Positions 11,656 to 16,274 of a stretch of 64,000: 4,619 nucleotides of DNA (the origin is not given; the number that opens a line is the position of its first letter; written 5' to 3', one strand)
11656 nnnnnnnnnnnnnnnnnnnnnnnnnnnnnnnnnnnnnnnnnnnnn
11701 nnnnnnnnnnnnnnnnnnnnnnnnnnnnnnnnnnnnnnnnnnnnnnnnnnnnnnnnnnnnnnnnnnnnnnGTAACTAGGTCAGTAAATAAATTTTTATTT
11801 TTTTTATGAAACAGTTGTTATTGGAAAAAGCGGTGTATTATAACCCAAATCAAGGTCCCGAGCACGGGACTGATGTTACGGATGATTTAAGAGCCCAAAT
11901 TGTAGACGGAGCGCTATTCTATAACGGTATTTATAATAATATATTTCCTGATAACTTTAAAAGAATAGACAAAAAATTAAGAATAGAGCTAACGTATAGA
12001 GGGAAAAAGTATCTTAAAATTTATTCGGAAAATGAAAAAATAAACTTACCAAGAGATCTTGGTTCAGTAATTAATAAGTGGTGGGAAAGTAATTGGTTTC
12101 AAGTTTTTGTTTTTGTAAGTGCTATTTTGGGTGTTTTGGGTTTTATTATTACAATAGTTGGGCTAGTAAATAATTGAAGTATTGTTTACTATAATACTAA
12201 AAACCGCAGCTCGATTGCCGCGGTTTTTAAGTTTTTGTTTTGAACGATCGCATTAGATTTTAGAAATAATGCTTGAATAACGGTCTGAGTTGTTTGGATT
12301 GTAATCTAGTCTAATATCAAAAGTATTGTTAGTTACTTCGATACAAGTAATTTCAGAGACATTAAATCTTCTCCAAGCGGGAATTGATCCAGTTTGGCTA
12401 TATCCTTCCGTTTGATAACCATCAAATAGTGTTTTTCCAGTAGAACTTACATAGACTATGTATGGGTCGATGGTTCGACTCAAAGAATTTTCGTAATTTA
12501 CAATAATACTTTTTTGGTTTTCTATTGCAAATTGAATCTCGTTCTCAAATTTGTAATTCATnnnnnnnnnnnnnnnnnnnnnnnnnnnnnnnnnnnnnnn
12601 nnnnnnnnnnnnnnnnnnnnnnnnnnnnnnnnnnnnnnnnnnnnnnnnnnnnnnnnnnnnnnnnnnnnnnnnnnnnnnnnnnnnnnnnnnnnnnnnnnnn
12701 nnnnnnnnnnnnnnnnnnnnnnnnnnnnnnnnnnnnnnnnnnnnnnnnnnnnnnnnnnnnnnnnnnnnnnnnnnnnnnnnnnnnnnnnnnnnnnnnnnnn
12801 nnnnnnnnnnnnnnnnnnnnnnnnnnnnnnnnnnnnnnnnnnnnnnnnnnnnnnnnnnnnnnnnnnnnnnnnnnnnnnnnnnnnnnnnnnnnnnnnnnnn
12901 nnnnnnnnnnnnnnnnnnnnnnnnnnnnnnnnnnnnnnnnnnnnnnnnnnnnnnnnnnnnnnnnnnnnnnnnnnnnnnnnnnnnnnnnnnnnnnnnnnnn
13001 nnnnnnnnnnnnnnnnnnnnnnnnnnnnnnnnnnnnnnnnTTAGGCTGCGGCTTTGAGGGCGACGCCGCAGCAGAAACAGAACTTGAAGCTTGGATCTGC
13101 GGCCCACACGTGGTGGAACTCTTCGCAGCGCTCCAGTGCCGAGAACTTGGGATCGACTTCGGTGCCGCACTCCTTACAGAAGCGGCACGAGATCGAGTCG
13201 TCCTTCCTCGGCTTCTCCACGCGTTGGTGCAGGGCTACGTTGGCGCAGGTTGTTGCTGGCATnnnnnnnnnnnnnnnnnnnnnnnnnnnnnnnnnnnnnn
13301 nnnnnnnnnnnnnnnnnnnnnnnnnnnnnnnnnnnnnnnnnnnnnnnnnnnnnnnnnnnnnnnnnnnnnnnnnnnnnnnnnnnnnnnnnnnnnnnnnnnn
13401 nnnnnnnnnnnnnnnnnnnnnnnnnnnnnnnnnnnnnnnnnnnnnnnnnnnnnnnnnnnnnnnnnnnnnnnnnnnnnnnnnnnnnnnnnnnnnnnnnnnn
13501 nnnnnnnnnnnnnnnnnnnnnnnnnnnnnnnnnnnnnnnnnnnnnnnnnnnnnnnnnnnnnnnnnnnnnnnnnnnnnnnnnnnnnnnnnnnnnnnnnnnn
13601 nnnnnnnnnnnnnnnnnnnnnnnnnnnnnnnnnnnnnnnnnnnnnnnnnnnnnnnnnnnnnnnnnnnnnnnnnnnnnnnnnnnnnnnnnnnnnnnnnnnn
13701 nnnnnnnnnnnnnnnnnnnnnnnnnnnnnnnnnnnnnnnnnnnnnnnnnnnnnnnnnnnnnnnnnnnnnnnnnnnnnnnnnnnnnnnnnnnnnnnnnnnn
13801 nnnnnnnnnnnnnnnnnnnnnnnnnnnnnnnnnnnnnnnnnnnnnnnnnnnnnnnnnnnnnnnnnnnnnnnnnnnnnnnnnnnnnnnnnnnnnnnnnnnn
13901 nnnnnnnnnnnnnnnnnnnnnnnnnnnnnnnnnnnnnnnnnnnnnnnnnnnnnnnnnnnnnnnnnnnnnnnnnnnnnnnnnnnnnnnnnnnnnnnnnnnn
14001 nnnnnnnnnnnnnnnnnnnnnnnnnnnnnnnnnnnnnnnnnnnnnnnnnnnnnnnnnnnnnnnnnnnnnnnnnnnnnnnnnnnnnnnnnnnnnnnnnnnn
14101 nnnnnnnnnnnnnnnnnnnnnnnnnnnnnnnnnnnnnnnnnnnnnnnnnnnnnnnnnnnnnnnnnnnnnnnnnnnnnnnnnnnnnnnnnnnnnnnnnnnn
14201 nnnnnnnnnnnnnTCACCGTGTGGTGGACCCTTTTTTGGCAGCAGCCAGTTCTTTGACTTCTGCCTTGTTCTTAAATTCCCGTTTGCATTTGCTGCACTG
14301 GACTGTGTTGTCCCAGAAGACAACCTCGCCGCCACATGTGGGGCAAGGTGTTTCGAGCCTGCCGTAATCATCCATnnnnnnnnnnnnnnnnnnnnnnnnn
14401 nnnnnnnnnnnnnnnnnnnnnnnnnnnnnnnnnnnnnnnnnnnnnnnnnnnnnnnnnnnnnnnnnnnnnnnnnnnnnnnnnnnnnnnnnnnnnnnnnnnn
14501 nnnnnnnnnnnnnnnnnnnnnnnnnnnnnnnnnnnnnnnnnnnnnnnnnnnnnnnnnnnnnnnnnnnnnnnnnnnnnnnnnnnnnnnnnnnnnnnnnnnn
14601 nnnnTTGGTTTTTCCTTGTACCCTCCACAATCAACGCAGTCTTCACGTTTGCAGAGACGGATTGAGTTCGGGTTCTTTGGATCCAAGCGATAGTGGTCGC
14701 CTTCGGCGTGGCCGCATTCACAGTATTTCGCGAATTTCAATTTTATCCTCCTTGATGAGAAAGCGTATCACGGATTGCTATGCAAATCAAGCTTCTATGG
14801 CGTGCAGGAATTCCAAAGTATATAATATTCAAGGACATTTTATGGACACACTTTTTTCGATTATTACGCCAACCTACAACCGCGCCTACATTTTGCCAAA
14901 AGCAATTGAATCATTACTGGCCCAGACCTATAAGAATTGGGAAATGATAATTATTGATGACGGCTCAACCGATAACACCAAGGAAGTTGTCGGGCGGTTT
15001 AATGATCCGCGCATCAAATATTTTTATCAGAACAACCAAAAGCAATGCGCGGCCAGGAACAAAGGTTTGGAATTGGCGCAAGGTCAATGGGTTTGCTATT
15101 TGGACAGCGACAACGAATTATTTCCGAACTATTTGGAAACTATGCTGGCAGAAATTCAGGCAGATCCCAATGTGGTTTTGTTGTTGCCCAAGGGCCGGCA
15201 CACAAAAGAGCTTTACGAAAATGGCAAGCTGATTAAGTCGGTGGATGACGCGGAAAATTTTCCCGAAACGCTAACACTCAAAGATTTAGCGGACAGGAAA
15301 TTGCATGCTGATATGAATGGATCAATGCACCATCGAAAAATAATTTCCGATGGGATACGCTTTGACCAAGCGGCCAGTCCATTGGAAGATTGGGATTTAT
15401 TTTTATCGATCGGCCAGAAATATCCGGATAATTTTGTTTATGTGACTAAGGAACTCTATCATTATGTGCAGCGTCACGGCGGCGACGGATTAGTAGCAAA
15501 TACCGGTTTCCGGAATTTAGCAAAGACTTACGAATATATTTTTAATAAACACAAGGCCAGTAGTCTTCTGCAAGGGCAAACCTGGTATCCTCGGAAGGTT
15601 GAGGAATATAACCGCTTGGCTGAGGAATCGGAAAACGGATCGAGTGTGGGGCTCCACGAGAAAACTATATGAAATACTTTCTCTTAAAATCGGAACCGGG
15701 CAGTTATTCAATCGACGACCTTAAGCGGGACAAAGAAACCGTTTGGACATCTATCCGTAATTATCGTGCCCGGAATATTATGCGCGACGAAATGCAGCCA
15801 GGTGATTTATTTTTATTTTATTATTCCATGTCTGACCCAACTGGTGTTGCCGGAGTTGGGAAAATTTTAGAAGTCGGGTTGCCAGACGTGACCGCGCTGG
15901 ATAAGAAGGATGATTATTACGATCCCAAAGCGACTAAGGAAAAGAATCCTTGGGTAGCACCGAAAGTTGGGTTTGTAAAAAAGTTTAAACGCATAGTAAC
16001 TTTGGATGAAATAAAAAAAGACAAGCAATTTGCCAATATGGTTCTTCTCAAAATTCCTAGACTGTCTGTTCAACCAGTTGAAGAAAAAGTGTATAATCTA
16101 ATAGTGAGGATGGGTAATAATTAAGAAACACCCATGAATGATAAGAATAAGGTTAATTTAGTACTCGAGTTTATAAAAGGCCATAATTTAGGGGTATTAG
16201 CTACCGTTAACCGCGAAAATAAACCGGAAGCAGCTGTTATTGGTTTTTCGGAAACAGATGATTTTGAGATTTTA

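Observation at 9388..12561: EcoRI-family adenine methyltransferase coupled to a DUF262(ParB-like)/His-Me nuclease, plus a transmembrane protein and a WYL-like gene, inserted right after secA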

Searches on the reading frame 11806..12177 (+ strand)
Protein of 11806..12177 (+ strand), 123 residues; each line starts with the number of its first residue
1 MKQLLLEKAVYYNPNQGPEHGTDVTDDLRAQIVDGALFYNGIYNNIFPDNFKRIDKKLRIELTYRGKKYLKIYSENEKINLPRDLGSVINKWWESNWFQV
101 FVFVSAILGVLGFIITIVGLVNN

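Call 3: search_protein_families(library=pfam, proteins=[window:11806-12177:+], max_evalue=0.1)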
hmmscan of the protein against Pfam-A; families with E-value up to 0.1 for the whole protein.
window:11806-12177:+ (123 aa): 1 family
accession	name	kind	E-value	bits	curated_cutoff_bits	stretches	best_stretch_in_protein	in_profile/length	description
PF11875.14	DnaJ-like_C11_C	-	0.015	15.6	27.1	1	15-82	61-132/132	DnaJ-like protein C11, C-terminal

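Call 4: search_protein_families(library=ncbifam, proteins=[window:11806-12177:+], max_evalue=0.1)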
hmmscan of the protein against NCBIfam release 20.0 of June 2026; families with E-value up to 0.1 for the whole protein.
window:11806-12177:+ (123 aa): 1 family
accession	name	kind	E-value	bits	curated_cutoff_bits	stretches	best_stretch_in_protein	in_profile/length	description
NF033218.1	anchor_AmaP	equivalog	0.019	14.8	55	1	84-120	32-69/166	alkaline shock response membrane anchor protein AmaP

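Call 5: search_protein_families(library=padloc, proteins=[window:11806-12177:+], max_evalue=0.1)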
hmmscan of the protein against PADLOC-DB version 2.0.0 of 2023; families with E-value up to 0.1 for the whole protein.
window:11806-12177:+ (123 aa): 0 families

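Call 53: search_protein_families(library=phrogs, proteins=[window:11806-12177:+], max_evalue=0.01)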
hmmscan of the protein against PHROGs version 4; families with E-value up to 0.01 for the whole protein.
window:11806-12177:+ (123 aa): 0 families

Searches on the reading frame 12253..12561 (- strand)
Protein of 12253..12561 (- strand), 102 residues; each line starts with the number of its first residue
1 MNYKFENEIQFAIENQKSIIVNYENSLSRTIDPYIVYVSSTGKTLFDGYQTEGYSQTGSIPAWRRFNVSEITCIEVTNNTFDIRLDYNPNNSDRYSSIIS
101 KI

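Call 3: search_protein_families(library=pfam, proteins=[window:12253-12561:-], max_evalue=0.1)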
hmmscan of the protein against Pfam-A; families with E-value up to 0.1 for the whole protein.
window:12253-12561:- (102 aa): 2 families
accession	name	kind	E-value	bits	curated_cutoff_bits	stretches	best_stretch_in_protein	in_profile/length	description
PF13280.12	WYL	-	0.022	15.2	21.8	0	7-73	4-67/70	WYL domain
PF17182.10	OSK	-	0.086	12.5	27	1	12-63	130-181/202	OSK domain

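Call 4: search_protein_families(library=ncbifam, proteins=[window:12253-12561:-], max_evalue=0.1)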
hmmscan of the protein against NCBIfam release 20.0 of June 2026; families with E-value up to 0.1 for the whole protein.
window:12253-12561:- (102 aa): 0 families

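Call 5: search_protein_families(library=padloc, proteins=[window:12253-12561:-], max_evalue=0.1)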
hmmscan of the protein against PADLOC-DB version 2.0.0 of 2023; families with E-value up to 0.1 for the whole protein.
window:12253-12561:- (102 aa): 2 families
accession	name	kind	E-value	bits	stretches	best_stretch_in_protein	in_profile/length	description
PDLC01652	WYL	-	9.8e-05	20.7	1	8-83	22-81/162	"CAS-I,CAS-II,CAS-III,CAS-IV,CAS-V,CAS-VI; associated_signaling"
PDLC02317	AbiEii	-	0.014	12.4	1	8-84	314-382/396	AbiEii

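Call 53: search_protein_families(library=phrogs, proteins=[window:12253-12561:-], max_evalue=0.01)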
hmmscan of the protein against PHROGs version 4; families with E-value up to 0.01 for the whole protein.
window:12253-12561:- (102 aa): 0 families

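Call 56: find_homologous_proteins(query=window:12253-12561:-, max_evalue=0.001)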
Query window:12253-12561:- (102 aa): 1 proteins with E <= 0.001 among 2 candidates.
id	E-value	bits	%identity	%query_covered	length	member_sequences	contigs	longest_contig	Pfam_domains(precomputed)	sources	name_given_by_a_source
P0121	1.4e-60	219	100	100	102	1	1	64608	-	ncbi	-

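Call 57: find_encoding_contigs(protein=P0121, flank=10000, max_places=3)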
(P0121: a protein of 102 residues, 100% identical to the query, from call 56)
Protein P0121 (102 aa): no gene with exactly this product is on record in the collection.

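Call 66: search_protein_representatives(protein=window:12253-12561:-)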
Query: 102 residues. Proteins with E-value up to 0.001 (for the whole library): 520; up to 1e-10: 31; up to 1e-30: 1. The best 150 are listed.
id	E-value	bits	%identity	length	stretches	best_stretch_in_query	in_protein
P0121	4.4e-61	219.1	100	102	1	1-102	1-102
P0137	4.5e-21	90.9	45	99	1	5-101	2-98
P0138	2.8e-18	82.0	48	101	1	9-102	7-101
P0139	3.3e-17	78.6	45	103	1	7-101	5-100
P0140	2.6e-15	72.5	44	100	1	11-102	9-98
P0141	9.6e-15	70.7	38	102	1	6-101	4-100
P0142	3.5e-14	68.9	38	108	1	2-102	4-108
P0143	5.4e-14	68.3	36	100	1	7-101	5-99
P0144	1.8e-13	66.6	41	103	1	23-100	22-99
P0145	3.9e-13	65.5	36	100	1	9-92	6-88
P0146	1.5e-12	63.6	47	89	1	28-100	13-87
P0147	2.4e-12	63.0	37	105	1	12-100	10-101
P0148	2.8e-12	62.8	42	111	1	9-102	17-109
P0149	3.1e-12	62.6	39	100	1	11-91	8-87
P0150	3.2e-12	62.6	42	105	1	9-101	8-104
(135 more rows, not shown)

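Call 69: search_protein_families(library=pfam, alignment_id=A4, max_evalue=0.01)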
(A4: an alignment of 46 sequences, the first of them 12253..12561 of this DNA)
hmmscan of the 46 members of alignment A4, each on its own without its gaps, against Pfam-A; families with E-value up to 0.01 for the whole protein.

A. member 1, window:12253-12561:- (102 aa): 0 families

B. families by the number of members that match (of 46 scanned): 1 family
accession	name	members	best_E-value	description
PF13280.12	WYL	27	4.3e-06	WYL domain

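Call 70: search_solved_structures(query=A4, max_evalue=1)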
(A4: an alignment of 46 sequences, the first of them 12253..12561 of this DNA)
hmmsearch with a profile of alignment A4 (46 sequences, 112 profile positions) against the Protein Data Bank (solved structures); distinct sequences matched with E-value up to 1: 3.
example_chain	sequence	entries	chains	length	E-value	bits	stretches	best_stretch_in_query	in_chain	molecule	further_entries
7qfz_A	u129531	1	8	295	0.0042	20.1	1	5-81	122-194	WYL domain-containing protein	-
6sj9_A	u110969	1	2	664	0.57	13.3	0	5-50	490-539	Proteasome accessory factor B/C (PafBC)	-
7tb5_A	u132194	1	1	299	0.8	12.8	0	6-79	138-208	WYL domain-containing protein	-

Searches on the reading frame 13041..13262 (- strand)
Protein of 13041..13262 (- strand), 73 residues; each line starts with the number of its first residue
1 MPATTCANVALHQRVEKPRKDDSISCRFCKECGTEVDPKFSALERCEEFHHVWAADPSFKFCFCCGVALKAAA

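Call 53: search_protein_families(library=phrogs, proteins=[window:13041-13262:-], max_evalue=0.01)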
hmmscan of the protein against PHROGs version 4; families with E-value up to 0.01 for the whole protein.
window:13041-13262:- (73 aa): 0 families

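Call 90: search_protein_families(library=pfam, proteins=[window:13041-13262:-], max_evalue=0.01)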
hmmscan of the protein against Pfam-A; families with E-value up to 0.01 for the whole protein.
window:13041-13262:- (73 aa): 1 family
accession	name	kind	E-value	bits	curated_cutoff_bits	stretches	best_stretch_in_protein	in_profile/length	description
PF12773.13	DZR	-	0.0024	18.4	27.3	1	26-66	12-45/45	Double zinc ribbon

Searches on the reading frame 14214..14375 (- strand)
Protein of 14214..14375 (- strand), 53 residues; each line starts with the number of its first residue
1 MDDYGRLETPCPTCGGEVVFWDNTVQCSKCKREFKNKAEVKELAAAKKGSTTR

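Call 53: search_protein_families(library=phrogs, proteins=[window:14214-14375:-], max_evalue=0.01)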
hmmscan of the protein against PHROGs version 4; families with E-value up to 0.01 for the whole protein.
window:14214-14375:- (53 aa): 4 families
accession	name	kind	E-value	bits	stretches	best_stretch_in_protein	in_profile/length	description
phrog_4852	-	unknown function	0.00023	21.9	1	7-42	12-47/194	-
phrog_599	-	moron, auxiliary metabolic gene and host takeover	0.0036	18.5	1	10-46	76-121/262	Lar-like restriction alleviation protein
phrog_6586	-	unknown function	0.0036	18.1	1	8-44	3-37/129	-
phrog_6417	-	other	0.0065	17.4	0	23-43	6-26/68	translational regulator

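Call 90: search_protein_families(library=pfam, proteins=[window:14214-14375:-], max_evalue=0.01)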
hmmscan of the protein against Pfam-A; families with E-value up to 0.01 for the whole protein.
window:14214-14375:- (53 aa): 5 families
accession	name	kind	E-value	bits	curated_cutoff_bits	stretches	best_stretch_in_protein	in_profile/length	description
PF07191.17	Zn_ribbon_6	-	0.0022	18.4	25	1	10-39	2-31/67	Double zinc ribbon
PF13913.12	zf-C2HC_2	-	0.0022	18.1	27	0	23-35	1-13/25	zinc-finger of a C2HC-type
PF08274.17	Zn_Ribbon_YjdM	-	0.0034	17.8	30.8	1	10-34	4-29/30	PhnA Zinc-Ribbon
PF24460.1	DUF7575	-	0.0049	16.6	28.5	0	9-18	4-13/28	Domain of unknown function (DUF7575)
PF00684.25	DnaJ_CXXCXGXG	-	0.0076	16.9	32.7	1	7-32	40-63/65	DnaJ central domain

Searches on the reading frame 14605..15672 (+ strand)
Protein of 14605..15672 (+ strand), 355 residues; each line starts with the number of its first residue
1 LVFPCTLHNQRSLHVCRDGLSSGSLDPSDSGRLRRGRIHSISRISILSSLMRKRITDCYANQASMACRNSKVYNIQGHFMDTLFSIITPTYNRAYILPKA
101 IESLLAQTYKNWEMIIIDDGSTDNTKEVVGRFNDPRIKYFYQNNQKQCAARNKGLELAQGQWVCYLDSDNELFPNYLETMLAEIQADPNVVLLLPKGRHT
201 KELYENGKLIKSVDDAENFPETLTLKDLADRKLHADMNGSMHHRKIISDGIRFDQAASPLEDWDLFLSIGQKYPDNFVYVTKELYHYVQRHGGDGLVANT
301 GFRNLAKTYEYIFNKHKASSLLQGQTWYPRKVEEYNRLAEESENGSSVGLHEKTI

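Call 90: search_protein_families(library=pfam, proteins=[window:14605-15672:+], max_evalue=0.01)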
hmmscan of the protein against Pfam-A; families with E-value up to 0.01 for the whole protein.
window:14605-15672:+ (355 aa): 5 families
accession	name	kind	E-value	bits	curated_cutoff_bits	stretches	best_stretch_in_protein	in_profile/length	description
PF00535.33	Glycos_transf_2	-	4.1e-37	128.1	23.3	1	85-215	1-132/168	Glycosyl transferase family 2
PF10111.15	Glyco_tranf_2_2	-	1.3e-13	51.5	27.3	1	104-284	19-213/276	Glycosyltransferase like family 2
PF13641.12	Glyco_tranf_2_3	-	8.6e-05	23.1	27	1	84-184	3-111/230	Glycosyltransferase like family 2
PF13704.12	Glyco_tranf_2_4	-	0.0001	23.1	27.5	1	92-171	2-83/98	Glycosyl transferase family 2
PF13506.12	Glyco_transf_21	-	0.0026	17.7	21.7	1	151-204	22-76/174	Glycosyl transferase family 21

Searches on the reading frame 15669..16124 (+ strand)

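Call 90: search_protein_families(library=pfam, proteins=[window:15669-16124:+], max_evalue=0.01)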
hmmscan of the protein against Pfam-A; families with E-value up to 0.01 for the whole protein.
window:15669-16124:+ (151 aa): 1 family
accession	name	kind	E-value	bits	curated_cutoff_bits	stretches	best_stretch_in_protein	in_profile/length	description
PF01878.24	EVE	-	7.8e-47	159.3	23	1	2-148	1-145/145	EVE domain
